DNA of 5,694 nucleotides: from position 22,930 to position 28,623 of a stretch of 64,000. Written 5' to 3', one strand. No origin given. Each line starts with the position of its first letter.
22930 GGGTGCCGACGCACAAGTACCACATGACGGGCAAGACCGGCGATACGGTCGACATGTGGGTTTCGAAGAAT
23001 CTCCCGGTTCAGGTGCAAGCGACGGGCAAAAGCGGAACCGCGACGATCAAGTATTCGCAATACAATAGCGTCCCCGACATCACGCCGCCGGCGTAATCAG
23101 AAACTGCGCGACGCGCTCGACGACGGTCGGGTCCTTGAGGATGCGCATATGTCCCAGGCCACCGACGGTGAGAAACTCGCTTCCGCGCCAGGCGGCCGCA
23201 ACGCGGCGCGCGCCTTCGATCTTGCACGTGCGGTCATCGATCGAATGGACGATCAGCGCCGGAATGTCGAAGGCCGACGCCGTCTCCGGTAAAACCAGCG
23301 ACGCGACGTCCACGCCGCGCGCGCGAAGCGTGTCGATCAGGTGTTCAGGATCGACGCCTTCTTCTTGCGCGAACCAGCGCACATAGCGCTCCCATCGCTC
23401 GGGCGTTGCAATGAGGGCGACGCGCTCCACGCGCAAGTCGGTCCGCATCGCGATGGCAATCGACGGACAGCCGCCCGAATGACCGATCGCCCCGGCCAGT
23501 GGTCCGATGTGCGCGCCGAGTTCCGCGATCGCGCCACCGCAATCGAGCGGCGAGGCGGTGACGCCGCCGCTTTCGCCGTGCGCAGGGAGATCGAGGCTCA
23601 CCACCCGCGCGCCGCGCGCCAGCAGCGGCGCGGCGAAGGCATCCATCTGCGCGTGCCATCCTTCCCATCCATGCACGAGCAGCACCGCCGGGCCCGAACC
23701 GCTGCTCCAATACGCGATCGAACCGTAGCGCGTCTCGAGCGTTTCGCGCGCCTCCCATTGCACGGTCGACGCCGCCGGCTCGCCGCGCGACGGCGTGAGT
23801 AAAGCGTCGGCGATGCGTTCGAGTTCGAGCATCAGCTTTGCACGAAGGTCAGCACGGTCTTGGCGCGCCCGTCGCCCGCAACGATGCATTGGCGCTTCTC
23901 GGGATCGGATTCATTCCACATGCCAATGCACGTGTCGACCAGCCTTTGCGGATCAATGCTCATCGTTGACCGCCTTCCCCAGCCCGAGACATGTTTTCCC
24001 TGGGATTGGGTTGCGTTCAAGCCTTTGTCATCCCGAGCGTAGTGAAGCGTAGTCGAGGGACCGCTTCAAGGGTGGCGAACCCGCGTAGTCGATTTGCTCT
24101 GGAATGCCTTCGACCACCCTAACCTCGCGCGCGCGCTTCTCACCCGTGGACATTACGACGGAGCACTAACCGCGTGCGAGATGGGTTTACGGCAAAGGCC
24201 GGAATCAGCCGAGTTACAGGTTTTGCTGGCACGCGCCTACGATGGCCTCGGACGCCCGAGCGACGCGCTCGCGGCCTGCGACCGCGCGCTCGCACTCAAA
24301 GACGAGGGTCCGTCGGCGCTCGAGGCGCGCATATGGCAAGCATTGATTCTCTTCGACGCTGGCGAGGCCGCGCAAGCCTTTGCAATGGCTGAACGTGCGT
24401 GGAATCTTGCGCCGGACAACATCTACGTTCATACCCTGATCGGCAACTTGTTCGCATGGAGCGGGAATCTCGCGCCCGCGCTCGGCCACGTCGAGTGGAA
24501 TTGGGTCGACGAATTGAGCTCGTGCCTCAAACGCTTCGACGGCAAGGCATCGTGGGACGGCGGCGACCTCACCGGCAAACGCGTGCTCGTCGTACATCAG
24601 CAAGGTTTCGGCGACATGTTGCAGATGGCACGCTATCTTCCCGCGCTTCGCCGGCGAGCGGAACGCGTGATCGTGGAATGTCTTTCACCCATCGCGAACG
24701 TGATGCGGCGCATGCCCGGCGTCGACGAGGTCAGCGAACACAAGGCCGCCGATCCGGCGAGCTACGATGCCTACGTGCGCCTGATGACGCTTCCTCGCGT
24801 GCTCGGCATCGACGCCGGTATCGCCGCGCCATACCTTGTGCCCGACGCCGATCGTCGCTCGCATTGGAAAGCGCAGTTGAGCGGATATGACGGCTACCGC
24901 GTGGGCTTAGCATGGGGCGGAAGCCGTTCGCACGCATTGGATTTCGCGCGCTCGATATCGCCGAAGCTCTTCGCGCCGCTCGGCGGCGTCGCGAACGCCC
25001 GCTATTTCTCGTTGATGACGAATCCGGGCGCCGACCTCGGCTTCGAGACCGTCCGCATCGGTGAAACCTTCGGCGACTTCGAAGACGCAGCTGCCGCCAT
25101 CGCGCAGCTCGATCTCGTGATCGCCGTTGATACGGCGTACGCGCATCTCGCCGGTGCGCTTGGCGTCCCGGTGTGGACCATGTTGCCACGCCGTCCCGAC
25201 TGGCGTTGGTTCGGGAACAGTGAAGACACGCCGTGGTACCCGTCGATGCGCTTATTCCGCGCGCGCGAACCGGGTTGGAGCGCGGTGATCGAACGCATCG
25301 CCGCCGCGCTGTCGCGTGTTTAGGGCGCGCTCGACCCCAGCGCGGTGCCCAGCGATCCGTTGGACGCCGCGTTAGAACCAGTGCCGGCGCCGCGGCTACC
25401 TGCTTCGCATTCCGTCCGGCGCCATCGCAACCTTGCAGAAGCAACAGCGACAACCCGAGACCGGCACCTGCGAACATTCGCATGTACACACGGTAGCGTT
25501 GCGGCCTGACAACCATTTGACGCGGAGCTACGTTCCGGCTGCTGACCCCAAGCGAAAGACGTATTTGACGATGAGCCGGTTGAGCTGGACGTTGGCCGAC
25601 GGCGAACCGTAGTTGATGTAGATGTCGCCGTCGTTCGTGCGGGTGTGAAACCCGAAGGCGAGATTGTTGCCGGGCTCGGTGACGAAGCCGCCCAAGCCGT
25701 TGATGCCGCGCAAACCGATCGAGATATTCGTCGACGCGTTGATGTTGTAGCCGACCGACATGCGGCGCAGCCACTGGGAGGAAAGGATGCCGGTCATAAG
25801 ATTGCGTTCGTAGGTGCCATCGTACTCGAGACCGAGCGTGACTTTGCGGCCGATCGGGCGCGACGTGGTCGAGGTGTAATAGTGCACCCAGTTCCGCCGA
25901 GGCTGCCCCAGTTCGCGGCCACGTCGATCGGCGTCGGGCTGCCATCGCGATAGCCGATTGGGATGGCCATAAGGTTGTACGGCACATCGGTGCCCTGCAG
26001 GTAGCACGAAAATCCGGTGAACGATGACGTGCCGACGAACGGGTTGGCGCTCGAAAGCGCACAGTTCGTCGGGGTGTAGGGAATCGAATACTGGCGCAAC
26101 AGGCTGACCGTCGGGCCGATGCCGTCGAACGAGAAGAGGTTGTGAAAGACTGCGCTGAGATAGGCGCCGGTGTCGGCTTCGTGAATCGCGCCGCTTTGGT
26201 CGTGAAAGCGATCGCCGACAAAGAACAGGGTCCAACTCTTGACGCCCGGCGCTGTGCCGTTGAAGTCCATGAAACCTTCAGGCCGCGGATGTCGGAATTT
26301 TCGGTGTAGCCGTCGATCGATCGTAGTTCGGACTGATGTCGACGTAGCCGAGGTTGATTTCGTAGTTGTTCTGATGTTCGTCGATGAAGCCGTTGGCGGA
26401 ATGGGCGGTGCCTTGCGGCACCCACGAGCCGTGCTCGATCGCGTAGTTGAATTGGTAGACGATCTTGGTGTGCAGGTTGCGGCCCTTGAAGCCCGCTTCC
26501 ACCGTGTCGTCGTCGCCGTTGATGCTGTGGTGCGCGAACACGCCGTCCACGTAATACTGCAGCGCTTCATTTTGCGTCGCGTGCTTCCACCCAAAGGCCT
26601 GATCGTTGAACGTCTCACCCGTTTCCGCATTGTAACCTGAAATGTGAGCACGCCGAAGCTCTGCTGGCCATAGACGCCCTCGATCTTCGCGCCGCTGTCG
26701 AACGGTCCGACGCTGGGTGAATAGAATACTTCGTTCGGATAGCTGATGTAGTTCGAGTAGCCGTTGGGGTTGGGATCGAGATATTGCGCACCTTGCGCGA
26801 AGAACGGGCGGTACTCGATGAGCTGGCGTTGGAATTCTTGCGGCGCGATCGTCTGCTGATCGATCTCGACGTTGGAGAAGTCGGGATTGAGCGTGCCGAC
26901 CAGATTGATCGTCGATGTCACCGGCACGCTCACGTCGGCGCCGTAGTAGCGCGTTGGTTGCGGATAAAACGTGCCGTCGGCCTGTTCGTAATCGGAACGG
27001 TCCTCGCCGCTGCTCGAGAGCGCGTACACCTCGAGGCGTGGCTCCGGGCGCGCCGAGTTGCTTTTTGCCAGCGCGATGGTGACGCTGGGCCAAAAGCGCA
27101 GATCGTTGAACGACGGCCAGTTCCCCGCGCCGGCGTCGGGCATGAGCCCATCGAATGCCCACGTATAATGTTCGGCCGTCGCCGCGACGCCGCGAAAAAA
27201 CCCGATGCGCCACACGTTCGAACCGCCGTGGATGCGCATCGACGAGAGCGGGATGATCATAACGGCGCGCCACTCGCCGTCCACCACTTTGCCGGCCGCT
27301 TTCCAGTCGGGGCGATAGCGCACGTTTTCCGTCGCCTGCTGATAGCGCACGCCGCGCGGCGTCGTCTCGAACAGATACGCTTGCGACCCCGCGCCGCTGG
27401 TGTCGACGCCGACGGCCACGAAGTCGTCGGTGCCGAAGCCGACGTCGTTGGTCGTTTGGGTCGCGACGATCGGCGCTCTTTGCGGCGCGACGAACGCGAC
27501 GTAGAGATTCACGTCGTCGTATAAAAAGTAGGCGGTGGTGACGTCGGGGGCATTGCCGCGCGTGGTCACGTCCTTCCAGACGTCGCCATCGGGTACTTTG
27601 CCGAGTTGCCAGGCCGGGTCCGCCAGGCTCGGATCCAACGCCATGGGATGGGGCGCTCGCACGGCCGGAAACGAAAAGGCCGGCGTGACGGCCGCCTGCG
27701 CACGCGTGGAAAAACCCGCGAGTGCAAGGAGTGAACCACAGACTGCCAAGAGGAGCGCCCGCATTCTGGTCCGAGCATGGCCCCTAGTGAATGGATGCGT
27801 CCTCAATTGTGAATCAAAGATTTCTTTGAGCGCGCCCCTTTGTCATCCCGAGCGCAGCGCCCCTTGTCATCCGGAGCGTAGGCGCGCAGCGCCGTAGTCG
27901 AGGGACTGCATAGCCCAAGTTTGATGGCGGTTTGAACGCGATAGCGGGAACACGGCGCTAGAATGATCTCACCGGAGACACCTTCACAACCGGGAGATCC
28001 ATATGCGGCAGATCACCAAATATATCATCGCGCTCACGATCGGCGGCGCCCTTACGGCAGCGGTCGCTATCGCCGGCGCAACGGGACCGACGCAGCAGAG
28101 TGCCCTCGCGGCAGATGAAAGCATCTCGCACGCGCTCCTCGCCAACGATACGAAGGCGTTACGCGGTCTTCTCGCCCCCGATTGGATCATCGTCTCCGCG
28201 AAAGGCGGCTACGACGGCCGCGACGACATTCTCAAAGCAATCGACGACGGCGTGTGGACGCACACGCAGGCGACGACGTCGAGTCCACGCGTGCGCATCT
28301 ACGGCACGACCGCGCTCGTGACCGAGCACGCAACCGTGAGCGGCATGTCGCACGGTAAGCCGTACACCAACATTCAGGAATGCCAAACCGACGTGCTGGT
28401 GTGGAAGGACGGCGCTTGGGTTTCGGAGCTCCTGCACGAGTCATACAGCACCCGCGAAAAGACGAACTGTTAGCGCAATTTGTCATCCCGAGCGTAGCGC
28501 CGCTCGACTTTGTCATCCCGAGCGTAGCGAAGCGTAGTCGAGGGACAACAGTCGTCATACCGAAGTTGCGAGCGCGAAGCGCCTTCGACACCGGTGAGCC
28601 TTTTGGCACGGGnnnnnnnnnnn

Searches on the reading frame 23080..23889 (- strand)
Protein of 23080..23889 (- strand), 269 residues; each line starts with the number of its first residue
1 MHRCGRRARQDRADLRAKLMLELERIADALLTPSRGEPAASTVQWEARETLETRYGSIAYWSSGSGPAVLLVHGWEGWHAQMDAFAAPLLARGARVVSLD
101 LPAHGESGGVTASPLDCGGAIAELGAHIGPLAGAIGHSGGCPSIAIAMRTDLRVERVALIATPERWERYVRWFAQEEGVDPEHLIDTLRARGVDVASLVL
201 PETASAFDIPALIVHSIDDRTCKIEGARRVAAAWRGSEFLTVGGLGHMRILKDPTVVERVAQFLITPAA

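Call 104: search_protein_families(library=pfam, proteins=[window:23080-23889:-], max_evalue=0.0001)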
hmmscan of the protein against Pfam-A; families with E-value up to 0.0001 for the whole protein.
window:23080-23889:- (269 aa): 5 families
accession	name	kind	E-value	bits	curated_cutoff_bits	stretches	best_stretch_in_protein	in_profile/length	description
PF00561.26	Abhydrolase_1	-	7.2e-10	39.4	25.8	1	67-166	1-112/245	alpha/beta hydrolase fold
PF12697.13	Abhydrolase_6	-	5.1e-09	37.6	26.3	1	69-257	1-214/217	Alpha/beta hydrolase family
PF06821.19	Ser_hydrolase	-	4.1e-07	30.5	22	1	135-250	60-156/172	Serine hydrolase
PF12146.15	Hydrolase_4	-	3.1e-06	27.1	27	0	68-112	6-50/239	Serine aminopeptidase, S33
PF08386.16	Abhydrolase_4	-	1.9e-05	25.2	21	1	207-267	33-94/103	TAP-like protein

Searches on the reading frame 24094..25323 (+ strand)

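Call 104: search_protein_families(library=pfam, proteins=[window:24094-25323:+], max_evalue=0.0001)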
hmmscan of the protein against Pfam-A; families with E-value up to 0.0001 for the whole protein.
window:24094-25323:+ (409 aa): 6 families
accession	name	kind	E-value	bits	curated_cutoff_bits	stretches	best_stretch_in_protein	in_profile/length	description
PF14559.12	TPR_19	-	1.8e-10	41.4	25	1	15-71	1-57/68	Tetratricopeptide repeat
PF13432.12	TPR_16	-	9.4e-10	39.2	32.7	1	11-72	3-64/65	Tetratricopeptide repeat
PF13428.12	TPR_14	-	4.5e-08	33.4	23.5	0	11-48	7-44/44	Tetratricopeptide repeat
PF00515.34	TPR_1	-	4.5e-07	29.9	27.8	0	44-69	6-31/34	Tetratricopeptide repeat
PF07719.23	TPR_2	-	1e-05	25.7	27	0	39-69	1-31/34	Tetratricopeptide repeat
PF01075.23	Glyco_transf_9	-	9.1e-05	22.3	22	0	329-362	174-207/247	Glycosyltransferase family 9 (heptosyltransferase)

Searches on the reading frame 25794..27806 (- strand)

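Call 98: search_protein_families(library=pfam, proteins=[window:25794-27806:-], max_evalue=0.01)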
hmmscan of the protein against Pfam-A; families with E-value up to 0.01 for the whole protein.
window:25794-27806:- (670 aa): 1 family
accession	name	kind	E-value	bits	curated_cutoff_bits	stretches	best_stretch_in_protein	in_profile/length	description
PF19313.5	DUF5916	-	0.00085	18.6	22.6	1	287-341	27-81/572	Domain of unknown function (DUF5916)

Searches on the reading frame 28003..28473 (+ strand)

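Call 3: search_protein_families(library=pfam, proteins=[window:28003-28473:+], max_evalue=1)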
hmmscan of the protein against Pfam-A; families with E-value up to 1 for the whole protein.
window:28003-28473:+ (156 aa): 4 families
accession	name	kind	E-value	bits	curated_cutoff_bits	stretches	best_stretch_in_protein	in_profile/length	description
PF14534.12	DUF4440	-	3e-11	44.1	25.2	1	36-139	3-105/107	Domain of unknown function (DUF4440)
PF13474.12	SnoaL_3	-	0.00023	21.9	22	1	45-148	12-118/121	SnoaL-like domain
PF09818.15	ABC_ATPase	-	0.00043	19.8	23.2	1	35-89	54-108/283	P-loop domain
PF12680.13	SnoaL_2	-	0.00054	21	27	1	43-141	6-101/102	SnoaL-like domain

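Call 5: search_protein_families(library=ncbifam, proteins=[window:28003-28473:+], max_evalue=1)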
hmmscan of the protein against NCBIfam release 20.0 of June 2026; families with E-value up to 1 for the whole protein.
window:28003-28473:+ (156 aa): 1 family
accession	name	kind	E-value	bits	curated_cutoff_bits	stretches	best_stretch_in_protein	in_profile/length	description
TIGR02246.1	TIGR02246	subfamily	0.00059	19.8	33.95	1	41-147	13-124/128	SgcJ/EcaC family oxidoreductase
